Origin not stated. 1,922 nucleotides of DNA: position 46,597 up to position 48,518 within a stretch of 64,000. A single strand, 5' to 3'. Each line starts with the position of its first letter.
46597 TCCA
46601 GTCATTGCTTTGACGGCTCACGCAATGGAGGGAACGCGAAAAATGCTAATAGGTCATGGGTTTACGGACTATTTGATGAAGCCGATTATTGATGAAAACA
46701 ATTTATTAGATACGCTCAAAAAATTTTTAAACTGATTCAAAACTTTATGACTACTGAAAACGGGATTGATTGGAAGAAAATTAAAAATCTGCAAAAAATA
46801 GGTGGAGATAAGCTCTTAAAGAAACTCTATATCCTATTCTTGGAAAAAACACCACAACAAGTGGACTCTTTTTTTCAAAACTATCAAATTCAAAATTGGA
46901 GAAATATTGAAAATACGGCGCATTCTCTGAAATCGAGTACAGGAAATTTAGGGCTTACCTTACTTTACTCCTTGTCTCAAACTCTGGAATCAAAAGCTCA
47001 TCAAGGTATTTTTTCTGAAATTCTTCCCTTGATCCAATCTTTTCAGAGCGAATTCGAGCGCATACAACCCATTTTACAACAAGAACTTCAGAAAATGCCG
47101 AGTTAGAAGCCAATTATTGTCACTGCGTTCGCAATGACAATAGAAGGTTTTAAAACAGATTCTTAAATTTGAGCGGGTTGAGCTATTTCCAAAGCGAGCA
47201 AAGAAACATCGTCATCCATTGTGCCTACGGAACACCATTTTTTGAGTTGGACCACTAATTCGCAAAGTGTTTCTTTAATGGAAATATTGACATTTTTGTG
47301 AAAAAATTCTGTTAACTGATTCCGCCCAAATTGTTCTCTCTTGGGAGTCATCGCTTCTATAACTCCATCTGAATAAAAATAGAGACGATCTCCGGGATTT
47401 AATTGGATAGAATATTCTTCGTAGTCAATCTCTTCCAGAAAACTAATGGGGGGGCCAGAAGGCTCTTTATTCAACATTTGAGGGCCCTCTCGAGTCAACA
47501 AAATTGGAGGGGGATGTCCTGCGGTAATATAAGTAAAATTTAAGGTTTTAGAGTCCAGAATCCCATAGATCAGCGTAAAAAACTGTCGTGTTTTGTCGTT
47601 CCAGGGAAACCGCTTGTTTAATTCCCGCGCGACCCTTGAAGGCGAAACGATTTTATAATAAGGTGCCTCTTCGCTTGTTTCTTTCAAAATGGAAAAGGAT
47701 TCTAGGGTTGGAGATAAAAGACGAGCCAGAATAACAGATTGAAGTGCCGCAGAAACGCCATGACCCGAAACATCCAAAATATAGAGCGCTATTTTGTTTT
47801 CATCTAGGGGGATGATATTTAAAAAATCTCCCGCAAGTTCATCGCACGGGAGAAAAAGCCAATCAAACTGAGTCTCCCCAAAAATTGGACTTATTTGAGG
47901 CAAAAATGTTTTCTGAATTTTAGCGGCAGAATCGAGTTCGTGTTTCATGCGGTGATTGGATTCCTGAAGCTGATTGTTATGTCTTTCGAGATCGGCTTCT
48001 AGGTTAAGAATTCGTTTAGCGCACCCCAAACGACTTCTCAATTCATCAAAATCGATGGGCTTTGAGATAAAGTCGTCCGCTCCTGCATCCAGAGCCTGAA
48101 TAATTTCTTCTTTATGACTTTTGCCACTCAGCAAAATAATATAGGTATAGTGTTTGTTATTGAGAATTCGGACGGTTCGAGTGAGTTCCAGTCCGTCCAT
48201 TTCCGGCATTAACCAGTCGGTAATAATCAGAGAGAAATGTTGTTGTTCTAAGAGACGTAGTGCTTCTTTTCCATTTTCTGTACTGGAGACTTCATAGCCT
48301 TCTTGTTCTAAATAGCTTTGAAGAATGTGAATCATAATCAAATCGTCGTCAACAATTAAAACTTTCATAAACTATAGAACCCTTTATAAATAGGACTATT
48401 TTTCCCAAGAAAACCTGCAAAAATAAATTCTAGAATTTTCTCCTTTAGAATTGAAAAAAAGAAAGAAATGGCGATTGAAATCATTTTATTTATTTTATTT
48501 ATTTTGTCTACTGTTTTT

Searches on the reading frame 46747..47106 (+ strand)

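Call 71: search_protein_families(library=pfam, proteins=[window:46747-47106:+], max_evalue=0.00001)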
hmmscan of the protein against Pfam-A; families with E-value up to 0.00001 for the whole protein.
window:46747-47106:+ (119 aa): 1 family
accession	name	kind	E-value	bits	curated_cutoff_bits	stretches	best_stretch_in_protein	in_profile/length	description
PF01627.28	Hpt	-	7.5e-09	36.2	24.6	1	27-85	2-62/84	Hpt domain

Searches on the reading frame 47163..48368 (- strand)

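Call 71: search_protein_families(library=pfam, proteins=[window:47163-48368:-], max_evalue=0.00001)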
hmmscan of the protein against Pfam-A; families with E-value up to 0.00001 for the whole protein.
window:47163-48368:- (401 aa): 2 families
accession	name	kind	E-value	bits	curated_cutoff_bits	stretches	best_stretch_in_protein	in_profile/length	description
PF07228.17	SpoIIE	-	6.5e-41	140.8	25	1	190-395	2-191/192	Stage II sporulation protein E (SpoIIE)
PF00072.30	Response_reg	-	4.7e-32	110.9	30.2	1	3-114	1-110/111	Response regulator receiver domain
